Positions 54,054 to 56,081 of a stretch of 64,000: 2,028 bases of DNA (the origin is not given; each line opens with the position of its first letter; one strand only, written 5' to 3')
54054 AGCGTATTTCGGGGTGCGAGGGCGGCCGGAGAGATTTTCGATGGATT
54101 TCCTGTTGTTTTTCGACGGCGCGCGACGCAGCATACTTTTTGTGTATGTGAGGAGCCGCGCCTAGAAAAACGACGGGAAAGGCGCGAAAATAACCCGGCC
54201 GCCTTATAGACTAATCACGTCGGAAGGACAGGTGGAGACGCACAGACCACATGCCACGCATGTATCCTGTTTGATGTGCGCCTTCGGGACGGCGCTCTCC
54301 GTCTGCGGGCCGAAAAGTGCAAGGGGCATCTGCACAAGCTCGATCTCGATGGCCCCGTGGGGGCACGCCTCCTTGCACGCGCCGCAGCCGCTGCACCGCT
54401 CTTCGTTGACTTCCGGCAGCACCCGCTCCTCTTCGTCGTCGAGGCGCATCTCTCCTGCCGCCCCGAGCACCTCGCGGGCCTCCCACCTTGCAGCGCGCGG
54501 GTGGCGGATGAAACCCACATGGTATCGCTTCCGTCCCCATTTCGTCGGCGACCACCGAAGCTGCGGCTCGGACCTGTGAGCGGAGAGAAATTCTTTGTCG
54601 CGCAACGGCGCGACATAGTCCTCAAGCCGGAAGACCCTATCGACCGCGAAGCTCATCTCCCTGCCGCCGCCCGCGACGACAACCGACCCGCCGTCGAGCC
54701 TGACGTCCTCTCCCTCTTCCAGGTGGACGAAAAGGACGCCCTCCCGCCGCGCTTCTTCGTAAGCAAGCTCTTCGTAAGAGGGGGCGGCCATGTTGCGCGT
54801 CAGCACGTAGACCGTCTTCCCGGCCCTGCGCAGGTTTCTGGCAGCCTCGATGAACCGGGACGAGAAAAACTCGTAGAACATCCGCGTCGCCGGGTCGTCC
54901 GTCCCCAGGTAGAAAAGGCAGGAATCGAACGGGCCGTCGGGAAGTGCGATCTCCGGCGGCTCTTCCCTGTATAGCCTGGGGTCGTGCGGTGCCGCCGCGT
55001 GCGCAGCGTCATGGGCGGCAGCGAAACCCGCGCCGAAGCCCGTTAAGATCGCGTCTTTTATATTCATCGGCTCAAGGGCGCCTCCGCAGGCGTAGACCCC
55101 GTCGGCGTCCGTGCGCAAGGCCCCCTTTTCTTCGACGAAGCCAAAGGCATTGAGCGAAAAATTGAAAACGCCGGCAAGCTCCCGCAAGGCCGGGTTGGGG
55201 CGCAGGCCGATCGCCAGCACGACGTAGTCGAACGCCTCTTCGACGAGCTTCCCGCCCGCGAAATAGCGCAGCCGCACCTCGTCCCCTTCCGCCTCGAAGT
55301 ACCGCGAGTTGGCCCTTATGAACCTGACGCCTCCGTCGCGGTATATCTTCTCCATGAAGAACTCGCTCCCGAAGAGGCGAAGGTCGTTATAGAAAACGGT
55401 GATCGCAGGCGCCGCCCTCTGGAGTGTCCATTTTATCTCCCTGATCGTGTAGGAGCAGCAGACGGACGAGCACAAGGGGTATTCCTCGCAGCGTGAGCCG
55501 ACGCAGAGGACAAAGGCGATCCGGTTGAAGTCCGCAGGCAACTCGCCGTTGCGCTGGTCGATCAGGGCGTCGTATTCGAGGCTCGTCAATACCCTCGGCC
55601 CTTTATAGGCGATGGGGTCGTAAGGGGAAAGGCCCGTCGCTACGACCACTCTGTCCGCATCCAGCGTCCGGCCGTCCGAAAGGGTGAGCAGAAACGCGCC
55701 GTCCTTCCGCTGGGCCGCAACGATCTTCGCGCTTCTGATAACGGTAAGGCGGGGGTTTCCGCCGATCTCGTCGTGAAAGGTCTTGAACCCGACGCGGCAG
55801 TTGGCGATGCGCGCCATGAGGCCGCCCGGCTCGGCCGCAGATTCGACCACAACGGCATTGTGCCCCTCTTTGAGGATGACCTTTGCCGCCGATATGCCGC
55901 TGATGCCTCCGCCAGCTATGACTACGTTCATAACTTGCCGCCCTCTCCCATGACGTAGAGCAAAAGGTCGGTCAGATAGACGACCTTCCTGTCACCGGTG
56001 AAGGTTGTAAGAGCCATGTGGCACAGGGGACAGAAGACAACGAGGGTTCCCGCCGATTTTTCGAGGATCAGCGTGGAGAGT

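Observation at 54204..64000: etfBA-hdrL-hdrA-mvhD-FeS-hdrC-hdrB-hdrA' cluster: a candidate flavin-based electron-bifurcation machine with no obvious partner enzyme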

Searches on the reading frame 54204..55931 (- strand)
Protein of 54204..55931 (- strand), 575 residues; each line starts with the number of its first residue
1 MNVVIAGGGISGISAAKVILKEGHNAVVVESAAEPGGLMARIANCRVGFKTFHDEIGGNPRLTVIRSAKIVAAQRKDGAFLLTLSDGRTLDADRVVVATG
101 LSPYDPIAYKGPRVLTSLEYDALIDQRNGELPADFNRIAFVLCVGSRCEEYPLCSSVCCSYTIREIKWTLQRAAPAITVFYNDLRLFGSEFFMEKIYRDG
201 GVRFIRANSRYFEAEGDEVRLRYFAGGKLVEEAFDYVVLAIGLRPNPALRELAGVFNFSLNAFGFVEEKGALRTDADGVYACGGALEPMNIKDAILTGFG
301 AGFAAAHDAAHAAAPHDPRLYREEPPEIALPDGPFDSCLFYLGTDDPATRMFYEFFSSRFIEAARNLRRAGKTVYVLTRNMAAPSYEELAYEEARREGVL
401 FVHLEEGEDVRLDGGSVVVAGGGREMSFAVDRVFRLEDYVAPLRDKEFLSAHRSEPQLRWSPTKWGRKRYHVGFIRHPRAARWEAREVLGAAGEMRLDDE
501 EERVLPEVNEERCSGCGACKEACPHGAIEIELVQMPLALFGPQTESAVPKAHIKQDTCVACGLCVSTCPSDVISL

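Call 5: search_protein_families(library=pfam, proteins=[window:54204-55931:-], max_evalue=0.01)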
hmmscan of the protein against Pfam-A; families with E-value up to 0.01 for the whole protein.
window:54204-55931:- (575 aa): 20 families
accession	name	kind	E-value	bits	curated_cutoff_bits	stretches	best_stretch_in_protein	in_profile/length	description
PF07992.20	Pyr_redox_2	-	1.1e-15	58.3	26.1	2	192-295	188-288/291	Pyridine nucleotide-disulphide oxidoreductase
PF00037.32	Fer4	-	3.4e-15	55.6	21.1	2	506-529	1-24/24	4Fe-4S binding domain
PF12838.12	Fer4_7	-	2e-11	44.6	27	1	512-572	1-52/52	4Fe-4S dicluster domain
PF12837.12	Fer4_6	-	8.6e-09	35.4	25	2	506-528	2-24/24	4Fe-4S binding domain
PF13187.11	Fer4_9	-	2.9e-08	34.1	27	1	512-573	1-52/52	4Fe-4S dicluster domain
PF13454.12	NAD_binding_9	-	1.7e-07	31.8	21.8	1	51-100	105-153/155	FAD-NAD(P)-binding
PF12797.12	Fer4_2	-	2.9e-07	30.4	24.5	2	506-524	3-21/22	4Fe-4S binding domain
PF25160.1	LdpA_Fe-S-bd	-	3.1e-07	30.5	27.6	2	507-530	22-45/49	LdpA Fe-S cluster-binding domain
PF14697.11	Fer4_21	-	3.6e-07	30.7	35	2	508-574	3-58/59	4Fe-4S dicluster domain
PF01593.30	Amino_oxidase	-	4.1e-06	26.8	19.8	0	10-40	1-31/443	Flavin containing amine oxidoreductase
PF13237.11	Fer4_10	-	2.5e-05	24.5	25.5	1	507-569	3-53/53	4Fe-4S dicluster domain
PF13450.12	NAD_binding_8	-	4.9e-05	24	21.9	1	5-44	1-40/68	NAD(P)-binding Rossmann-like domain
PF12831.13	FAD_oxidored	-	0.00032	20.6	27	1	3-41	2-40/416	FAD dependent oxidoreductase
PF13484.11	Fer4_16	-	0.00036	21.7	30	1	512-570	1-65/66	4Fe-4S double cluster binding domain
PF13183.11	Fer4_8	-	0.00085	20.3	27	1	511-572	3-68/68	4Fe-4S dicluster domain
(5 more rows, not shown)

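Call 8: find_encoding_contigs(protein=window:54204-55931:-, flank=10000, max_places=6)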
Protein window:54204-55931:- (575 aa): 3 contigs read that carry it; 3 places shown.
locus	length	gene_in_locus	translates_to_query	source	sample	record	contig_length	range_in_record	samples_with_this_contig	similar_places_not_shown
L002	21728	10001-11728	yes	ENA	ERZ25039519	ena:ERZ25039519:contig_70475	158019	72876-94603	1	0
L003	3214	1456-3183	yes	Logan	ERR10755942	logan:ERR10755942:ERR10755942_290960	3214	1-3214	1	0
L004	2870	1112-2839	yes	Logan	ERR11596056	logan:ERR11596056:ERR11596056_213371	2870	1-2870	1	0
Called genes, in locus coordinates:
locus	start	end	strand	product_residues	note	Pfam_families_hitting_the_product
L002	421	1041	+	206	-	PF02754:CCG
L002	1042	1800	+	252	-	PF01012:ETF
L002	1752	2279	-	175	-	-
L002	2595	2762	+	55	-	-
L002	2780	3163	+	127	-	PF07992:Pyr_redox_2, PF00890:FAD_binding_2, PF01266:DAO (weak), PF12831:FAD_oxidored, PF13450:NAD_binding_8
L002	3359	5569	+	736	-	PF14691:Fer4_20, PF00890:FAD_binding_2 (faint), PF01266:DAO (weak), PF07992:Pyr_redox_2, PF13450:NAD_binding_8, PF13738:Pyr_redox_3 (weak), PF00070:Pyr_redox (weak), PF07992:Pyr_redox_2, +1 more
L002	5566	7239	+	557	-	PF07992:Pyr_redox_2, PF00890:FAD_binding_2 (weak), PF01266:DAO (weak), PF12831:FAD_oxidored (weak), PF13450:NAD_binding_8, PF14697:Fer4_21, PF12838:Fer4_7, PF13187:Fer4_9 (weak), +1 more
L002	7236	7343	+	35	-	-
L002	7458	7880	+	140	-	PF02662:FlpD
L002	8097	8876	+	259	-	PF00037:Fer4 (faint), PF13237:Fer4_10 (faint), PF13183:Fer4_8 (weak), PF12797:Fer4_2 (weak)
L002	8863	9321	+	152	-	PF13187:Fer4_9 (faint), PF14697:Fer4_21 (faint), PF00037:Fer4 (faint), PF12797:Fer4_2 (faint), PF13237:Fer4_10 (faint), PF13534:Fer4_17 (weak)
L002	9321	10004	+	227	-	PF02754:CCG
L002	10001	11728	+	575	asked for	PF07992:Pyr_redox_2 (weak), PF07992:Pyr_redox_2 (weak), PF12838:Fer4_7, PF00037:Fer4, PF12837:Fer4_6 (weak), PF13187:Fer4_9, PF13237:Fer4_10 (weak), PF14697:Fer4_21 (weak), +6 more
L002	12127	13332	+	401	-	-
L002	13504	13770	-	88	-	-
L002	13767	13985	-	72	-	PF08972:DUF1902 (weak), PF15919:HicB_lk_antitox (weak)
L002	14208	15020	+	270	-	PF09339:HTH_IclR (weak), PF01614:IclR_C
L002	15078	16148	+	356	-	PF00501:AMP-binding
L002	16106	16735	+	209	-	PF00501:AMP-binding, PF13193:AMP-binding_C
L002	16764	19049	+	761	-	PF01315:Ald_Xan_dh_C, PF02738:MoCoBD_1, PF20256:MoCoBD_2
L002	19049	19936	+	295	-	PF00941:FAD_binding_5, PF03450:CO_deh_flav_C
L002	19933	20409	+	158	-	PF00111:Fer2 (weak), PF13085:Fer2_3 (weak), PF01799:Fer2_2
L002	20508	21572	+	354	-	PF03480:DctP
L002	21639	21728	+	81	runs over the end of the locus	-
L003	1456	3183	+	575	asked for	PF07992:Pyr_redox_2 (weak), PF07992:Pyr_redox_2 (weak), PF12838:Fer4_7, PF00037:Fer4, PF12837:Fer4_6 (weak), PF13187:Fer4_9, PF13237:Fer4_10 (weak), PF14697:Fer4_21 (weak), +6 more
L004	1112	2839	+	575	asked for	PF07992:Pyr_redox_2 (weak), PF07992:Pyr_redox_2 (weak), PF12838:Fer4_7, PF00037:Fer4, PF12837:Fer4_6 (weak), PF13187:Fer4_9, PF13237:Fer4_10 (weak), PF14697:Fer4_21 (weak), +6 more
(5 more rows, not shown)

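Call 45: search_solved_structures(query=L002:5566-7239:+, max_evalue=0.001, show_alignments=1)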
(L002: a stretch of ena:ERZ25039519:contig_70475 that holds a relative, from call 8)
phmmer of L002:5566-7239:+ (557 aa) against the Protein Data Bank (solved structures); distinct sequences matched with E-value up to 0.001: 21.
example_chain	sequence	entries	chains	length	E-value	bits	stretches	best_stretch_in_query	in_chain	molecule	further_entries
8rvu_a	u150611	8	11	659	5e-122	411.3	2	236-547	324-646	H(2):CoB-CoM heterodisulfide,ferredoxin reductase subunit A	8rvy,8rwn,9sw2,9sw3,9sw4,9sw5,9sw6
8rvv_A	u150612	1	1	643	5e-122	411.2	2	237-543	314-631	H(2):CoB-CoM heterodisulfide,ferredoxin reductase subunit A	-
5odc_A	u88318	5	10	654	6.5e-122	410.9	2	240-536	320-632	Heterodisulfide reductase, subunit A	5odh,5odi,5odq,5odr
9sfi_A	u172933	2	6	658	5.4e-113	381.4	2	238-550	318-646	CoB--CoM heterodisulfide reductase iron-sulfur subunit A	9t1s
7bkb_A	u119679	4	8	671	7.9e-96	324.8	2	239-545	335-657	CoB--CoM heterodisulfide reductase iron-sulfur subunit A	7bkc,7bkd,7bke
6tjr_A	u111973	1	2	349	4.6e-50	173.7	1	140-465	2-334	Fumarate reductase/succinate dehydrogenase flavoprotein domain protein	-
9sw6_G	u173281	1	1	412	5.8e-08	34.8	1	486-540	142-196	Polyferredoxin protein MvhB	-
9sw6_H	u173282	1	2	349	5.5e-07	31.5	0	483-546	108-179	Tungsten formylmethanofuran dehydrogenase, subunit F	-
5t5i_F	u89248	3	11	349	1.3e-06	30.3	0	485-536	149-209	Tungsten formylmethanofuran dehydrogenase subunit fwdF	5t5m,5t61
7eme_A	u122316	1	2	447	2.1e-06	29.6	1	126-186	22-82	NAD(P)/FAD-dependent oxidoreductase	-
7jyp_A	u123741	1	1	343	2.5e-06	29.4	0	142-215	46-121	Thioredoxin reductase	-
4zn0_A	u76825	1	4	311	9.9e-06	27.4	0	142-254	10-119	Thioredoxin reductase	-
8ahx_B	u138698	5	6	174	6.3e-05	24.7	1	475-536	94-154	Ion-translocating oxidoreductase complex subunit B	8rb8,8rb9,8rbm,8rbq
9mqx_B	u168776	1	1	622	9e-05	24.2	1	469-543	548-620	NADH:ubiquinone oxidoreductase, NADH-binding (51 kD) subunit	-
8jw0_c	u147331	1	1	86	0.00021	23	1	488-544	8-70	Photosystem I PsaC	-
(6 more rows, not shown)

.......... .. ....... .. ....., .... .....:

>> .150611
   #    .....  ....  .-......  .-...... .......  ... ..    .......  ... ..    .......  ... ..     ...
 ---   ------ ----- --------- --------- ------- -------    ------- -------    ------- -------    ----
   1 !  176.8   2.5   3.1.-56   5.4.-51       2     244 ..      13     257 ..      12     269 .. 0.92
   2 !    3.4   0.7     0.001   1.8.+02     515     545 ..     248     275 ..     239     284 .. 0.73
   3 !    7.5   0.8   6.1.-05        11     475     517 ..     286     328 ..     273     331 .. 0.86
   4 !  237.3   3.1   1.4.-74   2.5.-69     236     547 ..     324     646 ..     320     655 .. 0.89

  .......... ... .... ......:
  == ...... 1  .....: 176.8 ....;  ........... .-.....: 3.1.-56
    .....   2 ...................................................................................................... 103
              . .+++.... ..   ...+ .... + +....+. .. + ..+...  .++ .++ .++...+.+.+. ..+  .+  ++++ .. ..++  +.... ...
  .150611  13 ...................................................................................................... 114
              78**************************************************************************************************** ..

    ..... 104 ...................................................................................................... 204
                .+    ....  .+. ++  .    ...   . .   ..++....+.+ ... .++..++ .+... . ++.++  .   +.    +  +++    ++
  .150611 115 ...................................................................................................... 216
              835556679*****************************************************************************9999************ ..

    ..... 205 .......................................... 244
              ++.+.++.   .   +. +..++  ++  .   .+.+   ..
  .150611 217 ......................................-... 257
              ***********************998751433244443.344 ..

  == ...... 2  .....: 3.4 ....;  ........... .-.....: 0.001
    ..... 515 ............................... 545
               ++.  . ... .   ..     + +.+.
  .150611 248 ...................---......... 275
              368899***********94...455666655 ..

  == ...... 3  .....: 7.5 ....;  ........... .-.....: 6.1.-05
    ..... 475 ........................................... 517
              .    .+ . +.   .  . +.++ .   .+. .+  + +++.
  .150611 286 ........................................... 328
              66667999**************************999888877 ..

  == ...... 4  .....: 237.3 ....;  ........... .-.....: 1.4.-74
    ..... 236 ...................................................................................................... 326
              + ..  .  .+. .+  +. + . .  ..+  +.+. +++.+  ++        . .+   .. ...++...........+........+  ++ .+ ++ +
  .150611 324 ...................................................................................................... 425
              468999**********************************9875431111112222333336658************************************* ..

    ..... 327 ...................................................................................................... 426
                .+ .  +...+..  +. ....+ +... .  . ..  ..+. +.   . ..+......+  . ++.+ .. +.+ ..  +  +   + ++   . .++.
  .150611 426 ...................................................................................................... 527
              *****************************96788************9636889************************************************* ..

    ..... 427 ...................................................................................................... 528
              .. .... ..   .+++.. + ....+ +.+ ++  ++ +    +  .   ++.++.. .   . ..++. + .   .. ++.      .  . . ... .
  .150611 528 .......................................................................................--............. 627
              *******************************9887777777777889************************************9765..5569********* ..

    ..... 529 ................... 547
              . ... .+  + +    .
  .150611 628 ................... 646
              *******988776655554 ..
